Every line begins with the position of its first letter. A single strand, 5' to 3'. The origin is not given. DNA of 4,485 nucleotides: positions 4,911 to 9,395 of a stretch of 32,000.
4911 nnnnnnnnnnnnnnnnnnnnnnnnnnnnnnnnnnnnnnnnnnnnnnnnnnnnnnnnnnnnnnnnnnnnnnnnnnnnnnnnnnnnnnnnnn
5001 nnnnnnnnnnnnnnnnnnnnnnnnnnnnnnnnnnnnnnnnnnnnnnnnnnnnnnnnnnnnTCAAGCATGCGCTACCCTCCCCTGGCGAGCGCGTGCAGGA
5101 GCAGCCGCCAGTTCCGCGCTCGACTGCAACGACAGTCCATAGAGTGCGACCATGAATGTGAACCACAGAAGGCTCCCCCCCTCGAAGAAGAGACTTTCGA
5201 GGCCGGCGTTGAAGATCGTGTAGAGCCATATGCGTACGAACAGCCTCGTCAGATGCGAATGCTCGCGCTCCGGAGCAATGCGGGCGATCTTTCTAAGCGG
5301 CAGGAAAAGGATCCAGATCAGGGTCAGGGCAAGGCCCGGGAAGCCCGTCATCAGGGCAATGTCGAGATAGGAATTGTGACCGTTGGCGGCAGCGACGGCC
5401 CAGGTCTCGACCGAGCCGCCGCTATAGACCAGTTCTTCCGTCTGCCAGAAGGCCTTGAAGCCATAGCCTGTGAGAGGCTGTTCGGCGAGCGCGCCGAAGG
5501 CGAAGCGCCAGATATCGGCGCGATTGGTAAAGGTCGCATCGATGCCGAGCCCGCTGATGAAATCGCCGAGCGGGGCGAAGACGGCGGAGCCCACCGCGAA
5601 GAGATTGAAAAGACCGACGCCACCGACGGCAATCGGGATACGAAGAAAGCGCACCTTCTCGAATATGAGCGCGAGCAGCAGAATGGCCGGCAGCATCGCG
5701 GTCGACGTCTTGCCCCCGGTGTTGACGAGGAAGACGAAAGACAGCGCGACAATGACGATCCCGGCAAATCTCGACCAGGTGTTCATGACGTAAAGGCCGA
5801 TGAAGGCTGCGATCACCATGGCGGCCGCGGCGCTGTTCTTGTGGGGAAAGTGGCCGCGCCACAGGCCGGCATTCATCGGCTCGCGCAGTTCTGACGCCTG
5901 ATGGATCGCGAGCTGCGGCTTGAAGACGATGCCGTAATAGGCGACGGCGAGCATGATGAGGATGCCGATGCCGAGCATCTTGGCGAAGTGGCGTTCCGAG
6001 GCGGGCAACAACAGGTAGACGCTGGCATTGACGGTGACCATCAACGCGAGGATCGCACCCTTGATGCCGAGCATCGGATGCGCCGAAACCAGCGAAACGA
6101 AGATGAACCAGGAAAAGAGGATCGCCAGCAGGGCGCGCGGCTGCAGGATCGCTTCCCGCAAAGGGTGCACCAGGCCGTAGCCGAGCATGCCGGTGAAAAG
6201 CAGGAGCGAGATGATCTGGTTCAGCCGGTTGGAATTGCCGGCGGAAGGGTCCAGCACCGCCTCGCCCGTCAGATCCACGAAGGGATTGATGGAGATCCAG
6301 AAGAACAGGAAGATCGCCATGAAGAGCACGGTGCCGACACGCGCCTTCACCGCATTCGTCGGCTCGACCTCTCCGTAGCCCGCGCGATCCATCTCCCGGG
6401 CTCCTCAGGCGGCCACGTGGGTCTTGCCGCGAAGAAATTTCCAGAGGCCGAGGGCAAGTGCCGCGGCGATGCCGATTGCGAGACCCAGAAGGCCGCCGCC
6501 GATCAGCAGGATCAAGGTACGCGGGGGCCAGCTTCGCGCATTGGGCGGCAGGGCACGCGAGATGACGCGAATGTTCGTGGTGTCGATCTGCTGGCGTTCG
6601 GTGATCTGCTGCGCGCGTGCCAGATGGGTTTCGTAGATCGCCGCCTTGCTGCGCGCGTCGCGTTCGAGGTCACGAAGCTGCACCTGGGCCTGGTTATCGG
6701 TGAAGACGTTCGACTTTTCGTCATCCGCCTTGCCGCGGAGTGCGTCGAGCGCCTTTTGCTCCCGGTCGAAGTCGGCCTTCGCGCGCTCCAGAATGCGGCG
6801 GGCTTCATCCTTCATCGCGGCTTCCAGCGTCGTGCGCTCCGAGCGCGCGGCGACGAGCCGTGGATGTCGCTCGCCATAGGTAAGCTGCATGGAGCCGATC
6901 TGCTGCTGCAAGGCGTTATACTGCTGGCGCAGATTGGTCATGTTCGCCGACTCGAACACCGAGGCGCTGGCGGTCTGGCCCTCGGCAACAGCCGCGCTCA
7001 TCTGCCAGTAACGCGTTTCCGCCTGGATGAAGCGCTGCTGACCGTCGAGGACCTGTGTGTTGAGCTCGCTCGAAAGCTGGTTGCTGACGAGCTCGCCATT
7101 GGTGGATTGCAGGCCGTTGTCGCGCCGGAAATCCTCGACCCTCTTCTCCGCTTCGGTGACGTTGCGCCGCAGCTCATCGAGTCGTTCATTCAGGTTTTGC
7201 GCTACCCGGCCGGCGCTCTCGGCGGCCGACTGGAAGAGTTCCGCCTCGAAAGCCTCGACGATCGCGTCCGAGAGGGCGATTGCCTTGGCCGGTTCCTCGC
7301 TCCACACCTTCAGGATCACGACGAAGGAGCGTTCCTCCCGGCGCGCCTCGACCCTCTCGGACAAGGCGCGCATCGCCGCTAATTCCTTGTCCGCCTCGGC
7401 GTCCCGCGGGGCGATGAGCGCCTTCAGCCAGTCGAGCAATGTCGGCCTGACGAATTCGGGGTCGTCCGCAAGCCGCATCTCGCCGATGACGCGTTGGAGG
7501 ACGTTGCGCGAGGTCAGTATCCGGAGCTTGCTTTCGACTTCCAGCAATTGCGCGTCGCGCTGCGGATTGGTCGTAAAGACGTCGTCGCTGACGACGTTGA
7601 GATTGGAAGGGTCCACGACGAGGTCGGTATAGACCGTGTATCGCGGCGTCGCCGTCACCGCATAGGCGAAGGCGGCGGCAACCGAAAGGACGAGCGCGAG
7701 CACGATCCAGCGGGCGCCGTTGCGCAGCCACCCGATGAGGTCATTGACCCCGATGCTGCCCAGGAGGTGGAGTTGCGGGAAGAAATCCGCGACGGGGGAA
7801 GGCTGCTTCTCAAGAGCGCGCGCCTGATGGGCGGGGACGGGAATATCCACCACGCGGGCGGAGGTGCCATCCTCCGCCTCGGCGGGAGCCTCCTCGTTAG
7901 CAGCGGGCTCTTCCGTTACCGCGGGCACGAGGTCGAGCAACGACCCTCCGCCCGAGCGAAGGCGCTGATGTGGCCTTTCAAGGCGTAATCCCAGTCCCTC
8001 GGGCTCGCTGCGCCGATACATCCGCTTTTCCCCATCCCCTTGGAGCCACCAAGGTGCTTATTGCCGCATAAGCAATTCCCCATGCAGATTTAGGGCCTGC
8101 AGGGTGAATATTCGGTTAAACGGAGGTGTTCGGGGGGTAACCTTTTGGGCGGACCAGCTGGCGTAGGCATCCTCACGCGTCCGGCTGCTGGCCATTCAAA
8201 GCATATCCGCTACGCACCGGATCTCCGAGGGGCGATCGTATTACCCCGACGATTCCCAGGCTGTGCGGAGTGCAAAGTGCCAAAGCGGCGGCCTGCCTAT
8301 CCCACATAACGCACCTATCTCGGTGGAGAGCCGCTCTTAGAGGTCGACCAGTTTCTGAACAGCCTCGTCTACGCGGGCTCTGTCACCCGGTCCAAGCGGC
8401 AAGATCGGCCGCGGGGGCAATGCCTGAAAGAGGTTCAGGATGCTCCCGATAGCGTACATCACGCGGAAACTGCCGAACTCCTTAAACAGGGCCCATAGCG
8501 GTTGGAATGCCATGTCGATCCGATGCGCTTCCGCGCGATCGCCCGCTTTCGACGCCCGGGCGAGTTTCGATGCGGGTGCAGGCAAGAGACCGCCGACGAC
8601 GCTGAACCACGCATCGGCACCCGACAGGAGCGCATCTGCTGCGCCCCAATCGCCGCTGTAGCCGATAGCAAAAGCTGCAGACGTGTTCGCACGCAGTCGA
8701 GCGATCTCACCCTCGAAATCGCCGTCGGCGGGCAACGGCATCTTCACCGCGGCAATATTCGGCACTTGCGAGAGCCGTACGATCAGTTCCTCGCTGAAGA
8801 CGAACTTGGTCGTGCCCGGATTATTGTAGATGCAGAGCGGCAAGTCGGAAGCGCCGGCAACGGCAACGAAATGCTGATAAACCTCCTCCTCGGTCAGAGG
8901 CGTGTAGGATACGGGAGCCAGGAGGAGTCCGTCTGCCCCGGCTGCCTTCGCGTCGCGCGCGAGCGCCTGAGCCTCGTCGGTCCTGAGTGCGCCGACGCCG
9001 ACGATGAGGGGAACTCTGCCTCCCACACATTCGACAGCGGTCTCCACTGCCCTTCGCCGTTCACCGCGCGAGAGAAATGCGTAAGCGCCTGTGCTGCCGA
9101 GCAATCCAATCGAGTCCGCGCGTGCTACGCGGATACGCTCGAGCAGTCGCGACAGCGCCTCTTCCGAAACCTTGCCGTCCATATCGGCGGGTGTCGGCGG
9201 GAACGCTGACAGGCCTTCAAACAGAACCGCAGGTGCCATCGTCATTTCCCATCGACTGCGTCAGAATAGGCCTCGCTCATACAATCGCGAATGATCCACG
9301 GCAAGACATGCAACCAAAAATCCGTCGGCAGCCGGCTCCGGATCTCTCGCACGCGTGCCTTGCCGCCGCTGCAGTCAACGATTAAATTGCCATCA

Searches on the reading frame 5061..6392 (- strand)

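Call 75: search_protein_families(library=pfam, proteins=[window:5061-6392:-], max_evalue=0.001)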
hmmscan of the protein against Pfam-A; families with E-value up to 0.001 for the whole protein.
window:5061-6392:- (443 aa): 1 family
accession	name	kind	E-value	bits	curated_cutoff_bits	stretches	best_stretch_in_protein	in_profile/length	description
PF04932.20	Wzy_C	-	5.4e-12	46.2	31.7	1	214-357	2-148/149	O-Antigen ligase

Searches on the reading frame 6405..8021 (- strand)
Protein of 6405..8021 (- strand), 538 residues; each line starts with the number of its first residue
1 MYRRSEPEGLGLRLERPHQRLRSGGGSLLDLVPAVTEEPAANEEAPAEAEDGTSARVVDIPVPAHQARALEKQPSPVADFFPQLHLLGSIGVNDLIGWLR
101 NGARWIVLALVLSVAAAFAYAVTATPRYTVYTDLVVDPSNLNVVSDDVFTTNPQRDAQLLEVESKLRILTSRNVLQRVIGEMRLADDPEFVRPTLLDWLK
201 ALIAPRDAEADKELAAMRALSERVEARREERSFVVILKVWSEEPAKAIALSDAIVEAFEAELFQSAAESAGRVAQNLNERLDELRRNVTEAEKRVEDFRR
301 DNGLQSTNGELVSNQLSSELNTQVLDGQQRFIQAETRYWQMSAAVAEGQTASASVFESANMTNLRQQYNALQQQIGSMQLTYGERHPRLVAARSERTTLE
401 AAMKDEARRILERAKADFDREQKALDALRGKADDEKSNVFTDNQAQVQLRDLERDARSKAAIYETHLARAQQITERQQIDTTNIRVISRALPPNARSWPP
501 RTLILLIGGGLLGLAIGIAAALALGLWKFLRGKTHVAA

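Call 75: search_protein_families(library=pfam, proteins=[window:6405-8021:-], max_evalue=0.001)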
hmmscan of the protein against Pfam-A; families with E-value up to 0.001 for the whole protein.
window:6405-8021:- (538 aa): 2 families
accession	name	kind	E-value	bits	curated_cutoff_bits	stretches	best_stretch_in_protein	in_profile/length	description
PF13807.11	GNVR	-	2.8e-10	40.4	27.7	1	447-523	5-79/82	G-rich domain on putative tyrosine kinase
PF02706.20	Wzz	-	3.2e-10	40.6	25.5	1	90-181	3-90/91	Chain length determinant protein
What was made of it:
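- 99..8021 (-): rest of the polysaccharide locus: GT2 (99-1292), GT4 (1557-2813), GT4 (3073-4302), NodB-type polysaccharide deacetylase (4313-5068), Wzy_C polymerase/ligase (5061-6392), Wzz/GNVR co-polymerase (6405-8021). Pfam in call 75.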

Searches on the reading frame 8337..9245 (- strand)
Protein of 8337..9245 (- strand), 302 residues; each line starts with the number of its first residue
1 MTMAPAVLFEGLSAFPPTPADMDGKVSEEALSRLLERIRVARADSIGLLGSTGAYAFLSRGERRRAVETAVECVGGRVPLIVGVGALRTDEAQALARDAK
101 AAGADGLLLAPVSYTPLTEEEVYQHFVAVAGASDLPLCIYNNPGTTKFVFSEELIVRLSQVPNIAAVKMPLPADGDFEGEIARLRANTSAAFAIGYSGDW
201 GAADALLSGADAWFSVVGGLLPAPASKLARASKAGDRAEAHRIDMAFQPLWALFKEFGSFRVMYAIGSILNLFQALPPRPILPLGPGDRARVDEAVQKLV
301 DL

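Call 75: search_protein_families(library=pfam, proteins=[window:8337-9245:-], max_evalue=0.001)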
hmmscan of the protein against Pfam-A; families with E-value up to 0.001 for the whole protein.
window:8337-9245:- (302 aa): 1 family
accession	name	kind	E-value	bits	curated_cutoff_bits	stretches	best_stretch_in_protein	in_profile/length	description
PF00701.28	DHDPS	-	3e-43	148.1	22.1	1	9-297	2-287/289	Dihydrodipicolinate synthetase family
